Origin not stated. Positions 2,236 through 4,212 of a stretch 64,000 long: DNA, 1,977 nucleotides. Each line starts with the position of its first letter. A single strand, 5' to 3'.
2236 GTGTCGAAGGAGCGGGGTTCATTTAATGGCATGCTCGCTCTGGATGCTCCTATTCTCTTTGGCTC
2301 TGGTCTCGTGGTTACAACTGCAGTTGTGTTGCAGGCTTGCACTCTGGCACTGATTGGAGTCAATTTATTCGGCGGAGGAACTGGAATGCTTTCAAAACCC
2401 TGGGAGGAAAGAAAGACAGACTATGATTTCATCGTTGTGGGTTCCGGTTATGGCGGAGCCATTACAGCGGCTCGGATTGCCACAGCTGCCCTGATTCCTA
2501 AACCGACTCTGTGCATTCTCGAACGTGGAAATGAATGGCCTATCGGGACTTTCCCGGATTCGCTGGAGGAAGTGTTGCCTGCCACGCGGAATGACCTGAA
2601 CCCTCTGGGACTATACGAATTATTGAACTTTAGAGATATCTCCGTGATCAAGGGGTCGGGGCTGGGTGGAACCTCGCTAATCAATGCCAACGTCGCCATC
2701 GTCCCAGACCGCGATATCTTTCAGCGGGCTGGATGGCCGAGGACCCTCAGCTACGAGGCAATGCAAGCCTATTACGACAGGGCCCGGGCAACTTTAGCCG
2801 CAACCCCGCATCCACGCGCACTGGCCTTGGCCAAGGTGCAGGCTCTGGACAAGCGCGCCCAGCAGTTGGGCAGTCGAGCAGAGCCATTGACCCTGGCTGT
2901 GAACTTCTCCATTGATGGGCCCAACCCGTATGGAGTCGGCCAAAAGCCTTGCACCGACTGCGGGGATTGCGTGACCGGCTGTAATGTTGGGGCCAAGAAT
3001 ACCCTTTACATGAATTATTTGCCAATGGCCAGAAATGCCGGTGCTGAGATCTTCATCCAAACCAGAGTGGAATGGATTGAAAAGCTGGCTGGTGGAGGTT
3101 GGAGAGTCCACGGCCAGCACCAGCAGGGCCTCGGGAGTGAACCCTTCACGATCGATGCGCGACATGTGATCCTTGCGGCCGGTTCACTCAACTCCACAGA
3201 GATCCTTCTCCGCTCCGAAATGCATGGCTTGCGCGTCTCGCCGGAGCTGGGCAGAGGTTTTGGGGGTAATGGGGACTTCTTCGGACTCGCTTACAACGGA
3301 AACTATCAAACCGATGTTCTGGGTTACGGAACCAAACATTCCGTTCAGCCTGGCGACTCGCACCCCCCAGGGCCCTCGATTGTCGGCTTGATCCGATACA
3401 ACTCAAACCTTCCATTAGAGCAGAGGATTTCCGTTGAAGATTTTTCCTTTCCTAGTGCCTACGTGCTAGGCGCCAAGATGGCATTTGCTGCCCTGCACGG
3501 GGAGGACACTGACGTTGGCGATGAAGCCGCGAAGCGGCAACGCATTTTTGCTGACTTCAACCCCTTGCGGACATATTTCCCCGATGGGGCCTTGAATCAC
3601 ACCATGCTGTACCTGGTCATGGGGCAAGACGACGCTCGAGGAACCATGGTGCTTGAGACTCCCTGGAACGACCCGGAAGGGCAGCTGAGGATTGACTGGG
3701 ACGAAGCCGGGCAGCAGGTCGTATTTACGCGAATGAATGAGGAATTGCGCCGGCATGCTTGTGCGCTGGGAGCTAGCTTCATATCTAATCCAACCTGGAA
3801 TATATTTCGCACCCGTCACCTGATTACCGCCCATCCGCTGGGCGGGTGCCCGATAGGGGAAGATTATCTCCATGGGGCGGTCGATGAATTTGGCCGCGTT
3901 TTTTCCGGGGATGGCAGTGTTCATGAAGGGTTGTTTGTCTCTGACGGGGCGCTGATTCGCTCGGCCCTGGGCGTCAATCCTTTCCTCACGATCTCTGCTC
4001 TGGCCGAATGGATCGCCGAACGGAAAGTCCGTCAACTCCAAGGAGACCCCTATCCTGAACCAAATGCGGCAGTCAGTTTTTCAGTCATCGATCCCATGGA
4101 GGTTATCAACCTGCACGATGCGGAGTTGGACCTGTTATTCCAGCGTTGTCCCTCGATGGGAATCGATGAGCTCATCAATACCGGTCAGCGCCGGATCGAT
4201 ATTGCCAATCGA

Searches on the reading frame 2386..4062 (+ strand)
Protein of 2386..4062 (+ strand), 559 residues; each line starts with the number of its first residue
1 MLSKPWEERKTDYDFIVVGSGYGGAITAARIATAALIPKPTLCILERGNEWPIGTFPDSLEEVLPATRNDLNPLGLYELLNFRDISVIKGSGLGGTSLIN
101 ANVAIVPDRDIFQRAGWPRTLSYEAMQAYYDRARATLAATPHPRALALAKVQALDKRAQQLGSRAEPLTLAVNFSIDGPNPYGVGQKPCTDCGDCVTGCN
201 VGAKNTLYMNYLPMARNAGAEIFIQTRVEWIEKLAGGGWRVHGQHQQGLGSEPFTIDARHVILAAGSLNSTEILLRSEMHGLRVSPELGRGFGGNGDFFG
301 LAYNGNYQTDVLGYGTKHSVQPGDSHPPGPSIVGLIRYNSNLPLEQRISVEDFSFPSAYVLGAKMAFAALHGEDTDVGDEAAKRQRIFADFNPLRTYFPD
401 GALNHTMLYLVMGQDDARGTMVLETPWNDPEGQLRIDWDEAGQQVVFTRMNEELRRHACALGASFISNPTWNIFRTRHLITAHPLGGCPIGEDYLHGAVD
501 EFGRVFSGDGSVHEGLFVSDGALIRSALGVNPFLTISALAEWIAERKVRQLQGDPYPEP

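Call 36: search_solved_structures(query=window:2386-4062:+, max_evalue=0.001, show_alignments=1)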
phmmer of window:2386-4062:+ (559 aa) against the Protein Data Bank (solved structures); distinct sequences matched with E-value up to 0.001: 17.
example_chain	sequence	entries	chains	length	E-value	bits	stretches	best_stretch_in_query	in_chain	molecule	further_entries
1b4v_A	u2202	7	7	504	1.2e-26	96.6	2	67-301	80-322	PROTEIN (CHOLESTEROL OXIDASE) | CHOLESTEROL OXIDASE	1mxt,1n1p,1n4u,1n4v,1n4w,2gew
4rek_A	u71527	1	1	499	1.3e-26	96.5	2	67-301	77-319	Cholesterol oxidase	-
4u2l_A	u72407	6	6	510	1.6e-26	96.2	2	67-301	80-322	Cholesterol oxidase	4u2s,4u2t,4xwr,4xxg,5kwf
1b8s_A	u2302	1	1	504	1.7e-26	96.1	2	67-301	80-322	PROTEIN (CHOLESTEROL OXIDASE)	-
3cnj_A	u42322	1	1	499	1.7e-26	96.1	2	67-301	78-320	Cholesterol oxidase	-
3gyi_A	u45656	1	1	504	6.2e-26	94.3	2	67-301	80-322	Cholesterol oxidase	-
1cbo_A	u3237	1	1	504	7.1e-26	94.1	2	67-301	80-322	PROTEIN (CHOLESTEROL OXIDASE)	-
1cc2_A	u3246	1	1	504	7.9e-26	93.9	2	67-301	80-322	PROTEIN (CHOLESTEROL OXIDASE)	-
3b3r_A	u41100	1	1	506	9.4e-26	93.7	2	66-301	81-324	Cholesterol oxidase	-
3b6d_A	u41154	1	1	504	9.5e-26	93.6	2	66-301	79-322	Cholesterol oxidase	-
1ijh_A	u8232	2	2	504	2.3e-25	92.4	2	67-301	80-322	CHOLESTEROL OXIDASE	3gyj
1coy_A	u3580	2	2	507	3.3e-23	85.2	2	75-310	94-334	CHOLESTEROL OXIDASE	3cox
1gpe_A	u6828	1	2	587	6.2e-05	24.9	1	2-142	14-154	PROTEIN (GLUCOSE OXIDASE)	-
1kdg_A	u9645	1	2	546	0.00014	23.8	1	10-144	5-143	cellobiose dehydrogenase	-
1naa_A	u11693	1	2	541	0.0003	22.7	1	11-144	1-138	Cellobiose dehydrogenase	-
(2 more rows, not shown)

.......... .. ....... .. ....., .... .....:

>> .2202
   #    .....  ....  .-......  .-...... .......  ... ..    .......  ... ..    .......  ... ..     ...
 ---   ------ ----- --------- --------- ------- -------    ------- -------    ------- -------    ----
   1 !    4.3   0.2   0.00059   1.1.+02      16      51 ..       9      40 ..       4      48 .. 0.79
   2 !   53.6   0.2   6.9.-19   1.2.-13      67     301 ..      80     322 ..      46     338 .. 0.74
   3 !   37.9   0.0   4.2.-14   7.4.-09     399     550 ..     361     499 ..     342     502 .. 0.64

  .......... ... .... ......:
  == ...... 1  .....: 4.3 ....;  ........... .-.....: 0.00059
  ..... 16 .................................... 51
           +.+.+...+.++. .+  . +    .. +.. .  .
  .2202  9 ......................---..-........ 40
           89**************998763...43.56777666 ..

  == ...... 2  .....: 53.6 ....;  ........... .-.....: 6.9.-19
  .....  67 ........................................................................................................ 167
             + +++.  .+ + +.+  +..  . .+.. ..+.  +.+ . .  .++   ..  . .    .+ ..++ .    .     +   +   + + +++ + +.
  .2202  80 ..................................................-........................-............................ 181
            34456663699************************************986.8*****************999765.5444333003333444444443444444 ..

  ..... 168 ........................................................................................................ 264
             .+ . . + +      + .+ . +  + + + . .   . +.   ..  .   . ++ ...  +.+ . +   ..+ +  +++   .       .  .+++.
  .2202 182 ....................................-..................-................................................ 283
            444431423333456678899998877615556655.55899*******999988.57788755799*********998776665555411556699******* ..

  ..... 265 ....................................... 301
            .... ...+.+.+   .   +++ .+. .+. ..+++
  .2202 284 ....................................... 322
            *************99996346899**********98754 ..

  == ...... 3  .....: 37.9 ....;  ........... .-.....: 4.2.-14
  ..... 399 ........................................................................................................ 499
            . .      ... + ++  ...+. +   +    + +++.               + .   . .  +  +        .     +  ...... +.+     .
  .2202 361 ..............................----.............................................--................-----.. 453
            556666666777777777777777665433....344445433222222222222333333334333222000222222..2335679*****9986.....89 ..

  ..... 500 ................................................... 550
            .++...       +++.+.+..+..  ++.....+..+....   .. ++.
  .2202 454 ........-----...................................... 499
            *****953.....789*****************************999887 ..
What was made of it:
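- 2386..4062 (+): GMC oxidoreductase domain, cholesterol-oxidase-like: FAD-binding GSGYGG near the N-terminus, catalytic His483 in AHPLGGC and Asn531 in GVNPF (1125-aa numbering). PDB 1b4v at E 1.2e-26 with the His and Asn motifs aligned (call 36).
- On GMC oxidoreductase superfamily (Pfam PF00732 + PF05199): His483 (AHPLGGC) and Asn531 (GVNPF) align with the corresponding HPLGGC and GVNPF motifs of ChoA 1b4v (call 36).
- Checked: The closest solved structures are class-I cholesterol oxidases (1b4v, E 1.2e-26), with HPLGGC and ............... aligned (call 36).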

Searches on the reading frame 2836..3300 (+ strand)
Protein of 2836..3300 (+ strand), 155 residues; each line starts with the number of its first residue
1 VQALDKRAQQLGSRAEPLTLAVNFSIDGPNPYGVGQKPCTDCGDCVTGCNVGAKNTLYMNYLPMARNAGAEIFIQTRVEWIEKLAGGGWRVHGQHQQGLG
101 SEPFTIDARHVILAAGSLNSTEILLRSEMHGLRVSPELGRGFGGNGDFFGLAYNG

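Call 58: search_solved_structures(query=window:2836-3300:+, max_evalue=1, show_alignments=3)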
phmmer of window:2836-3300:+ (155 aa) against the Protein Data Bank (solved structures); distinct sequences matched with E-value up to 1: 13.
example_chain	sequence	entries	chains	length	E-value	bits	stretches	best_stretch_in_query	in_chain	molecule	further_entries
4rek_A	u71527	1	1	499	1.2e-05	28.6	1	44-149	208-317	Cholesterol oxidase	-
3cnj_A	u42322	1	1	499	1.3e-05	28.6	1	44-149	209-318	Cholesterol oxidase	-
1cbo_A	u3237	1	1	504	1.3e-05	28.6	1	44-149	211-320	PROTEIN (CHOLESTEROL OXIDASE)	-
3b6d_A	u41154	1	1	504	1.3e-05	28.6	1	44-149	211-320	Cholesterol oxidase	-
1cc2_A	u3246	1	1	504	1.3e-05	28.6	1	44-149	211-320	PROTEIN (CHOLESTEROL OXIDASE)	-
3gyi_A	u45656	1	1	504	1.3e-05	28.6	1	44-149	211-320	Cholesterol oxidase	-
1b8s_A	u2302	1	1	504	1.3e-05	28.6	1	44-149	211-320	PROTEIN (CHOLESTEROL OXIDASE)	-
1b4v_A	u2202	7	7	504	1.3e-05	28.6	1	44-149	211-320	PROTEIN (CHOLESTEROL OXIDASE) | CHOLESTEROL OXIDASE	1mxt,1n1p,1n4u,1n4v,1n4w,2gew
3b3r_A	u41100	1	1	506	1.3e-05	28.6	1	44-149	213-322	Cholesterol oxidase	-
1ijh_A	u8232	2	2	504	1.3e-05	28.6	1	44-149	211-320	CHOLESTEROL OXIDASE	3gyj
4u2l_A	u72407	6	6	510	1.3e-05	28.5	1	44-149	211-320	Cholesterol oxidase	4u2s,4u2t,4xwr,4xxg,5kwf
1coy_A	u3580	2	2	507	0.00019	24.8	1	43-148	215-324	CHOLESTEROL OXIDASE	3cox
1dur_A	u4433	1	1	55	0.51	13.6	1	30-55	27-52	2[4FE-4S] FERREDOXIN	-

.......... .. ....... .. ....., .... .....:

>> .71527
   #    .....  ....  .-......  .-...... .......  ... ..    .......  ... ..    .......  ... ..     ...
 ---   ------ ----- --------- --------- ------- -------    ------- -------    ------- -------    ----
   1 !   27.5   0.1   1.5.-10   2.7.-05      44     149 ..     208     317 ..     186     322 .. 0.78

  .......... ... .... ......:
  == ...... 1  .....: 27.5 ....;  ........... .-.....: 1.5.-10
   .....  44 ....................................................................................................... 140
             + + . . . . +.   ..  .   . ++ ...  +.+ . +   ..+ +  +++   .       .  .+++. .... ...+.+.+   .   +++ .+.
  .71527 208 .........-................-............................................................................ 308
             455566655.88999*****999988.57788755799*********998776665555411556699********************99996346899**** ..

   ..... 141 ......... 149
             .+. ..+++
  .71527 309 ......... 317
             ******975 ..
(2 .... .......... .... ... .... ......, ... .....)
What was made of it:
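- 2950..2982 (+): Conserved Cys motif C-x2-C-x2-C-x3-C (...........) inside the GMC domain; a possible Fe-S site. Absent from Streptomyces cholesterol oxidase (call 58).
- Closest known: Class-I. Different: The window protein has a 4-Cys insertion where ChoA has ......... (call 58).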
